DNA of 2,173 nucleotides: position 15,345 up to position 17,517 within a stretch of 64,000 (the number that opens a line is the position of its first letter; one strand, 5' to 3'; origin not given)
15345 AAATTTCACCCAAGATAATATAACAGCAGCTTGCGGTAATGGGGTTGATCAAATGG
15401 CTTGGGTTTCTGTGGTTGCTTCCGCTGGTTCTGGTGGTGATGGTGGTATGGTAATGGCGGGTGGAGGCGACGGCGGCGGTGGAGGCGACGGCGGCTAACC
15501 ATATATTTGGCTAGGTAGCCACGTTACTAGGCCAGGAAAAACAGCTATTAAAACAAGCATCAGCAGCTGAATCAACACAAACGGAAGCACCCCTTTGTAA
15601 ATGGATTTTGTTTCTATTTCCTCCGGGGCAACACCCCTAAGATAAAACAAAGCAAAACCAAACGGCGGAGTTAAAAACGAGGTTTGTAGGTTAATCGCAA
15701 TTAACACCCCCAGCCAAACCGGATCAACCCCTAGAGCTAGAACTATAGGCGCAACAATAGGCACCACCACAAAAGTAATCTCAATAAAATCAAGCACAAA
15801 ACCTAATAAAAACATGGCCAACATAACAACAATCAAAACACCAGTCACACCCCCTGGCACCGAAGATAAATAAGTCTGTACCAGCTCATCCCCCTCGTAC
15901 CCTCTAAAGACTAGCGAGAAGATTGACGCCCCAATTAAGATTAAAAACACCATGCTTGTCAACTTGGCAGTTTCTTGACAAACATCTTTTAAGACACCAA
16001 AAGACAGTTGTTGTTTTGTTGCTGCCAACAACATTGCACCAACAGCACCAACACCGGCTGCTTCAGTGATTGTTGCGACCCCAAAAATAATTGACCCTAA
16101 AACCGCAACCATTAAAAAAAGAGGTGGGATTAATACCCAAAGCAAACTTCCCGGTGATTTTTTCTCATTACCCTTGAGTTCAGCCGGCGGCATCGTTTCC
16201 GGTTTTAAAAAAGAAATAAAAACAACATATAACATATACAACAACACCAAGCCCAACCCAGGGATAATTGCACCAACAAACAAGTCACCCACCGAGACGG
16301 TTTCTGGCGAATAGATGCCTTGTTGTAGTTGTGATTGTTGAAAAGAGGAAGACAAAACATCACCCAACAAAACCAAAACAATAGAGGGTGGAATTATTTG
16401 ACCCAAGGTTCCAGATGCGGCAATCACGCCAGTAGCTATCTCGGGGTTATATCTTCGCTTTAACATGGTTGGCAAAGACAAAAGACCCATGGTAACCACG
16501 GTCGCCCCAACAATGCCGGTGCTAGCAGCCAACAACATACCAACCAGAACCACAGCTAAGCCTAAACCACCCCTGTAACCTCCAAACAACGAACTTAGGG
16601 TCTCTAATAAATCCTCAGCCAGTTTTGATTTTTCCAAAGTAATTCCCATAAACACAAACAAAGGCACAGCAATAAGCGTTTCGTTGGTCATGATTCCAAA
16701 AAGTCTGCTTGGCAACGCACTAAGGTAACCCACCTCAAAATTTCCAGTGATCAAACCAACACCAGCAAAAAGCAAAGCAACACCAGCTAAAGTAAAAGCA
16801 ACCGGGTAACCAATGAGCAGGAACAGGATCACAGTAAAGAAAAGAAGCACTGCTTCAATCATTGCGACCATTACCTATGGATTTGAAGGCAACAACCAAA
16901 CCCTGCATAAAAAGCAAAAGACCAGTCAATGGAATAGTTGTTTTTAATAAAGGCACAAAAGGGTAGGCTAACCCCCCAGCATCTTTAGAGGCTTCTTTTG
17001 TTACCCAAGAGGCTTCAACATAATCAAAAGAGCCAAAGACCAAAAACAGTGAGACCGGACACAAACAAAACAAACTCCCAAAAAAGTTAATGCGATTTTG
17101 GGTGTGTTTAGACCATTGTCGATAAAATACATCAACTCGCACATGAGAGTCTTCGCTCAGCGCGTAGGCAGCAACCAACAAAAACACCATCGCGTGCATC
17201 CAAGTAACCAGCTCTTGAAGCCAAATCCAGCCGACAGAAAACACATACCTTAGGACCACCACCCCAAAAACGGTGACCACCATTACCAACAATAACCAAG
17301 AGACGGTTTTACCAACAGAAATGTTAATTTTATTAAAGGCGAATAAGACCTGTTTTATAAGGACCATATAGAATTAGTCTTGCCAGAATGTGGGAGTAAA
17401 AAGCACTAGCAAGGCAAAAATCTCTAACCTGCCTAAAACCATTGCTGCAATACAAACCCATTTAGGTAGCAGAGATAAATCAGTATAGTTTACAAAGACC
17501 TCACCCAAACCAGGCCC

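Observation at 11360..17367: Split TRAP transporter locus with a secreted TonB_C-domain protein, a secreted amidase and a propeller-like ORF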

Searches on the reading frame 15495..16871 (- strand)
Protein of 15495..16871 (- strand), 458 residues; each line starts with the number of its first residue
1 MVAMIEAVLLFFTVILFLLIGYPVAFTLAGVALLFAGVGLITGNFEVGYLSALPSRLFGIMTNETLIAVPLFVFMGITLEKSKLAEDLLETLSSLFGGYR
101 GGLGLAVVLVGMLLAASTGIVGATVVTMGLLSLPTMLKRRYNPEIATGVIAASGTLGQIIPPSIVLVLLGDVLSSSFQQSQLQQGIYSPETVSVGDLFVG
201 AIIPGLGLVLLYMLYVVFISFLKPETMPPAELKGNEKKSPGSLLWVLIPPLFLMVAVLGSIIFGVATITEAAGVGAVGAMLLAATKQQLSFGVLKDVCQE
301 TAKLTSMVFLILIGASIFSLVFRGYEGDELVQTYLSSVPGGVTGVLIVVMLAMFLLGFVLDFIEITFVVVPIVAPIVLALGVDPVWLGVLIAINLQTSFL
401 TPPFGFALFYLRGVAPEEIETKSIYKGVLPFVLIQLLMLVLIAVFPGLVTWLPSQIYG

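Call 3: search_protein_families(library=pfam, proteins=[window:15495-16871:-], max_evalue=0.1)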
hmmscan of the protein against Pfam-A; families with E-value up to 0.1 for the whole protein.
window:15495-16871:- (458 aa): 1 family
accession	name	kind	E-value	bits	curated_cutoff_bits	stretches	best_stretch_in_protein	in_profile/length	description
PF06808.19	DctM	-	1.9e-85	287.7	23.8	1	12-448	2-413/413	Tripartite ATP-independent periplasmic transporter, DctM component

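Call 4: search_protein_families(library=ncbifam, proteins=[window:15495-16871:-], max_evalue=0.1)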
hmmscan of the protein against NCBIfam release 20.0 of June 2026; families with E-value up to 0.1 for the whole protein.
window:15495-16871:- (458 aa): 3 families
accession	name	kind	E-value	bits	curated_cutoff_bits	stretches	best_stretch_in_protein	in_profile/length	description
TIGR00786.1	dctM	subfamily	2.1e-100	336.3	268.45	1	21-453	1-405/405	TRAP transporter large permease subunit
NF011634.1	PRK15060.1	equivalog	3.5e-32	112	800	1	7-450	2-418/425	2,3-diketo-L-gulonate TRAP transporter large permease YiaN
TIGR02123.1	TRAP_fused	subfamily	3e-11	42.8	320.65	1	54-162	156-264/615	TRAP transporter fused permease subunit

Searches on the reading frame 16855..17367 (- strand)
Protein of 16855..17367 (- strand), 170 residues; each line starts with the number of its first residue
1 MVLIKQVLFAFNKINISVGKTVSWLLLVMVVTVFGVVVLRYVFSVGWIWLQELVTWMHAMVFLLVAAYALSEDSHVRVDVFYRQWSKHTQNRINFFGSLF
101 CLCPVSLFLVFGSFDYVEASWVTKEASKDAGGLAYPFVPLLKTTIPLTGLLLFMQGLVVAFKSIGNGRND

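Call 3: search_protein_families(library=pfam, proteins=[window:16855-17367:-], max_evalue=0.1)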
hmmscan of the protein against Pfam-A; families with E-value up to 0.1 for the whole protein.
window:16855-17367:- (170 aa): 1 family
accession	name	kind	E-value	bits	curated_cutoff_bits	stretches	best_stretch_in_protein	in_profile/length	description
PF04290.18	DctQ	-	1e-16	61.5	28.3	1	29-161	1-127/132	Tripartite ATP-independent periplasmic transporters, DctQ component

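Call 4: search_protein_families(library=ncbifam, proteins=[window:16855-17367:-], max_evalue=0.1)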
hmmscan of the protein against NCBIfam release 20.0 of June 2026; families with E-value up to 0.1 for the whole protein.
window:16855-17367:- (170 aa): 1 family
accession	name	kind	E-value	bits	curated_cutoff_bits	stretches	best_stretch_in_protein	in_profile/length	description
NF007374.1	PRK09877.1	equivalog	0.00027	21.4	260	1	25-121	12-107/157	2,3-diketo-L-gulonate TRAP transporter small permease YiaM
